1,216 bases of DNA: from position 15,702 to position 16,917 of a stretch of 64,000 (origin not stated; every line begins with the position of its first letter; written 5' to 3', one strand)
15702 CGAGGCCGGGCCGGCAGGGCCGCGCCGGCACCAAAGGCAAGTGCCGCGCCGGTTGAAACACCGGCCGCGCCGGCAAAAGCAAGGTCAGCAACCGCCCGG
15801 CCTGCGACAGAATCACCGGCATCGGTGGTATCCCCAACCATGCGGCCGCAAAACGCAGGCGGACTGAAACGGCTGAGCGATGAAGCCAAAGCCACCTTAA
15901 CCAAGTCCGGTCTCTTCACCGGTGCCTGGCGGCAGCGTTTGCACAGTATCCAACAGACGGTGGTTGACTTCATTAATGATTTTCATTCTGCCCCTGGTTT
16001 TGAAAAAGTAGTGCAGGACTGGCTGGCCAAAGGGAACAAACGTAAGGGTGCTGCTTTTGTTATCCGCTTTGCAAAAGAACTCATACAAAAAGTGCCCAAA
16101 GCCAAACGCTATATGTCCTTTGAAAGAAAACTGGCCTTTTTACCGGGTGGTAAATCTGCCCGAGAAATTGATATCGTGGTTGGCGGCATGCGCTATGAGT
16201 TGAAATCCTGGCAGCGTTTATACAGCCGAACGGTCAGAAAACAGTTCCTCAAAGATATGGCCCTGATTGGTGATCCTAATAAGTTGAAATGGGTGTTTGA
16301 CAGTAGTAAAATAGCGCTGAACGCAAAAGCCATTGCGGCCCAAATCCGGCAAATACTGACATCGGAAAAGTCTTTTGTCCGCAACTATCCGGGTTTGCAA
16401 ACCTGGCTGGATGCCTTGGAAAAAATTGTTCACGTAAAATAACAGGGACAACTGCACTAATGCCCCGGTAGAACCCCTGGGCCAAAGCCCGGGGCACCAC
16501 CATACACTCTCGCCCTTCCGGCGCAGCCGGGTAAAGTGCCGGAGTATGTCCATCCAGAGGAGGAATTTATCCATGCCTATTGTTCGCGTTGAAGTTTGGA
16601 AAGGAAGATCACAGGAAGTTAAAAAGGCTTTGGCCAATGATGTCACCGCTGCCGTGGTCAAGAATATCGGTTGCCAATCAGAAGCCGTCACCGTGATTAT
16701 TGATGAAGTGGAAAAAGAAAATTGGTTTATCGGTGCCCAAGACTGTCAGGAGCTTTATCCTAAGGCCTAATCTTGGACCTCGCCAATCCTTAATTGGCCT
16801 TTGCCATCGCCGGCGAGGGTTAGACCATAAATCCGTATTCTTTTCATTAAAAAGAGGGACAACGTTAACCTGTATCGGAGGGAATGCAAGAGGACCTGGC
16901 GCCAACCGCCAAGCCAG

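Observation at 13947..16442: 831-aa DUF4157 (HExxH) protein divergently paired with the eCIS operon: candidate cargo toxin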

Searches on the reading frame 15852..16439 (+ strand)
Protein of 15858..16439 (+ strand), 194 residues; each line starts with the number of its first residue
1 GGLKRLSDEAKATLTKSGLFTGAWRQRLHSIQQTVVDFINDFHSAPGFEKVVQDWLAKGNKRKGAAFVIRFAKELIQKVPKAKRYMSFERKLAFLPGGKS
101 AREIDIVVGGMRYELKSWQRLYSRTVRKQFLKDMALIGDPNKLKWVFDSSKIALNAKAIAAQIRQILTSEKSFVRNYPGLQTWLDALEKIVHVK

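Call 8: search_protein_families(library=pfam, proteins=[window:15858-16439:+], max_evalue=10)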
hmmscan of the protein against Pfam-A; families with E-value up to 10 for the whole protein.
seq(194 aa): 0 families

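Call 11: find_homologous_proteins(query=window:15858-16439:+, max_evalue=0.01)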
Query seq(194 aa): 206 candidates shared short words with the query, none scored E <= 0.01.

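Call 43: search_solved_structures(query=A1, max_evalue=10, show_alignments=2)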
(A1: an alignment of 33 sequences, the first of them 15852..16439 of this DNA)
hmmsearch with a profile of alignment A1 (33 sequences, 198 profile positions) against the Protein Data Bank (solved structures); distinct sequences matched with E-value up to 10: 0.

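Call 44: search_protein_families(library=pfam, alignment_id=A1, max_evalue=1)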
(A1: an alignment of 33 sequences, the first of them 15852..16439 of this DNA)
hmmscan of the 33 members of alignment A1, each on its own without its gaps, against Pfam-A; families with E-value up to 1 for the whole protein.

A. member 1, window:15852-16439:+ (196 aa): 0 families

B. families by the number of members that match (of 33 scanned): 22 families
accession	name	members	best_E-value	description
PF09361.15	Phasin_2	1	0.0023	Phasin protein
PF09387.16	MRP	1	0.014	Mitochondrial RNA binding protein MRP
PF04363.17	DUF496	1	0.014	Protein of unknown function (DUF496)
PF00621.25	RhoGEF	1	0.015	RhoGEF domain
PF17959.7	EF-hand_14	1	0.019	EF-hand domain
PF06938.16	DUF1285_N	1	0.03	Domain of unknown function (DUF1285), N-terminal domain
PF07398.16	MDMPI_C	1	0.036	MDMPI C-terminal domain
PF13560.12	HTH_31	1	0.038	Helix-turn-helix domain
PF04282.18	DUF438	1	0.043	Family of unknown function (DUF438)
PF12021.13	DUF3509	1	0.044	Protein of unknown function (DUF3509)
PF08378.17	NERD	1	0.049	Nuclease-related domain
PF08587.17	UBA_2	1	0.054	Ubiquitin associated domain (UBA)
PF05288.16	Pox_A3L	1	0.057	Poxvirus A3L Protein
PF21999.2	IMS_HHH_1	1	0.097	DNA polymerase-iota, thumb domain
PF08481.16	GBS_Bsp-like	1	0.098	GBS Bsp-like repeat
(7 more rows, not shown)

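Call 45: find_homologous_proteins(query=A1, max_evalue=0.00001)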
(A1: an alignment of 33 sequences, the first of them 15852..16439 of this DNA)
Query A1 (33 sequences) (196 aa, profile of the alignment): 18 proteins with E <= 0.00001 among 5542 candidates.
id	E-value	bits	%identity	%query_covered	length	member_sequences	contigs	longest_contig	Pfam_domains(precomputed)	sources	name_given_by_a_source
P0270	1.9e-27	114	37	46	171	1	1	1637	-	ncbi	-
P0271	1.7e-26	111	29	63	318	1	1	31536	-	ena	-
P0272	1.7e-25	108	34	64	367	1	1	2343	PF00881.30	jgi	-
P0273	5.7e-24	103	31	59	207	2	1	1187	-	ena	-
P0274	1.1e-20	92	27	83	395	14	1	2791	-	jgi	-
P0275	2.6e-19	87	26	64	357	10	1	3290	-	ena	-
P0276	3.8e-18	84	36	46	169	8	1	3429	-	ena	-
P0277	2.6e-17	81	25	55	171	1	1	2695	-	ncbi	-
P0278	6.0e-17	80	40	42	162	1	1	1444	-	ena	-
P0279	6.9e-17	79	36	42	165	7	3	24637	-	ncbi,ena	-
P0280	8.2e-15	73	35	29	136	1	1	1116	-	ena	-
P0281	1.2e-14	72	35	29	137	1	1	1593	-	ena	-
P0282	3.0e-13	68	44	34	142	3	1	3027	-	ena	-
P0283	9.3e-11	59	48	22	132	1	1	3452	-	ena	-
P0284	5.1e-9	54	50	22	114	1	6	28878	-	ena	-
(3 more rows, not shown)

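Call 48: predict_structure(alignment_id=A1)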
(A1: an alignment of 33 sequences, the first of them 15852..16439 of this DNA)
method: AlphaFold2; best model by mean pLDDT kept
length: 196 residues; sequences in the alignment: 33
mean_pLDDT: 96.2   pTM: 0.90
mean pLDDT of the five models: 96.2, 96.1, 95.8, 94.5, 93.0
residues with pLDDT >= 90: 192; 70-90: 2; 50-70: 2; < 50: 0
segments of 3 or more residues with pLDDT < 50: none
pLDDT, mean of each block of 10 residues (from residue 1): 87 97 93 96 98 97 97 98 97 95 96 97 97 96 98 97 98 94 98 98
secondary structure, 60 per line:
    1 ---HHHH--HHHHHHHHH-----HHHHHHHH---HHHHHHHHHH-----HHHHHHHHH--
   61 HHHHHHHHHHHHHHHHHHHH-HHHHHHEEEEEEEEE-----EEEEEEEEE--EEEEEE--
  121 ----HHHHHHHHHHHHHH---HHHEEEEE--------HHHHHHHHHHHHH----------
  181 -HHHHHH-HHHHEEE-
elements in order: H4-7 H10-18 H24-31 H35-44 H50-58 H61-80 H82-87 E88-96 E102-110 E113-118 H125-138 E145-149 H158-170 H182-187 H189-192 E193-195

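Call 62: fold_search(model_id=the predicted structure, library=pdb)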
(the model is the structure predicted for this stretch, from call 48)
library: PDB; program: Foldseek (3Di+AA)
matches with E <= 10: 258; with E <= 0.001: 0
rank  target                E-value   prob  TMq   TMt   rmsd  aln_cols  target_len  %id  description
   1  4g6v_A                9.8e-03  0.99  0.35  0.48   5.0       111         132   14  CdiA-CT/CdiI toxin and immunity complex from Burkholderia pseudomallei (released 2012-12-12)
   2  3bm3_B                2.7e-02  0.72  0.37  0.29  13.0       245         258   10  Restriction endonuclease PspGI-substrate DNA complex (released 2008-09-16)
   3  3bm3_A                3.6e-02  0.63  0.36  0.29  13.2       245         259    8  Restriction endonuclease PspGI-substrate DNA complex (released 2008-09-16)
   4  8q42_B                8.1e-02  0.30  0.33  0.18  14.7       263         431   11  Crystal structure of cA4-bound Can2 (E341A) in complex with oligo-A DNA (released 2023-11-22)
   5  2vld_B                1.3e-01  0.41  0.27  0.25   7.8       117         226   13  crystal structure of a repair endonuclease from Pyrococcus abyssi (released 2009-05-19)
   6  6xl1_A                1.6e-01  0.30  0.35  0.20  12.8       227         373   10  crystal structure of cA4-activated Card1(D294N) (released 2020-12-30)
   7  6jhk_A                1.9e-01  0.18  0.22  0.31  10.6       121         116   12  Crystal Structure of Bacillus subtilis RsbS (released 2019-09-11)
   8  2vld_A                2.6e-01  0.33  0.26  0.23   6.4        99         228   12  crystal structure of a repair endonuclease from Pyrococcus abyssi (released 2009-05-19)
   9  6jhk_B                2.6e-01  0.20  0.21  0.31  11.1       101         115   14  Crystal Structure of Bacillus subtilis RsbS (released 2019-09-11)
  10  8q43_A                3.0e-01  0.14  0.31  0.17  14.8       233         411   12  Crystal structure of cA4-bound Can2 (E341A) in complex with oligo-C DNA (released 2023-11-22)
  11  5gke_A                3.4e-01  0.16  0.23  0.20   6.5       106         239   17  Structure of EndoMS-dsDNA1 complex (released 2016-11-02)
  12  5ezb_A                3.6e-01  0.14  0.20  0.26  12.2       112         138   12  Chicken prestin STAS domain (released 2015-12-16)
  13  8q44_A                3.8e-01  0.16  0.27  0.15  11.4       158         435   14  Crystal structure of cA4-bound Can2 (E364R) in complex with oligo-T DNA (released 2023-11-22)
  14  8q43_B                3.8e-01  0.11  0.29  0.16  15.7       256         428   12  Crystal structure of cA4-bound Can2 (E341A) in complex with oligo-C DNA (released 2023-11-22)
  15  8q44_B                4.1e-01  0.15  0.34  0.18  14.6       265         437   12  Crystal structure of cA4-bound Can2 (E364R) in complex with oligo-T DNA (released 2023-11-22)
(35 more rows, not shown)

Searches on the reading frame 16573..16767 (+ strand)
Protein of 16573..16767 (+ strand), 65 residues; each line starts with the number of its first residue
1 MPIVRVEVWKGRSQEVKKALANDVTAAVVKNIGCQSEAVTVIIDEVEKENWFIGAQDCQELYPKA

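Call 91: search_protein_families(library=pfam, proteins=[window:16573-16767:+], max_evalue=0.01)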
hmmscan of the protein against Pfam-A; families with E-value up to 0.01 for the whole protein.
window:16573-16767:+ (65 aa): 2 families
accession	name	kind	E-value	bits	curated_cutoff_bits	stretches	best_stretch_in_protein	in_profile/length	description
PF01361.26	Tautomerase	-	3.3e-16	59.3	22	1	2-54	1-53/60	Tautomerase enzyme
PF14552.11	Tautomerase_2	-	2e-07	31.5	28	1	3-53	31-81/82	Tautomerase enzyme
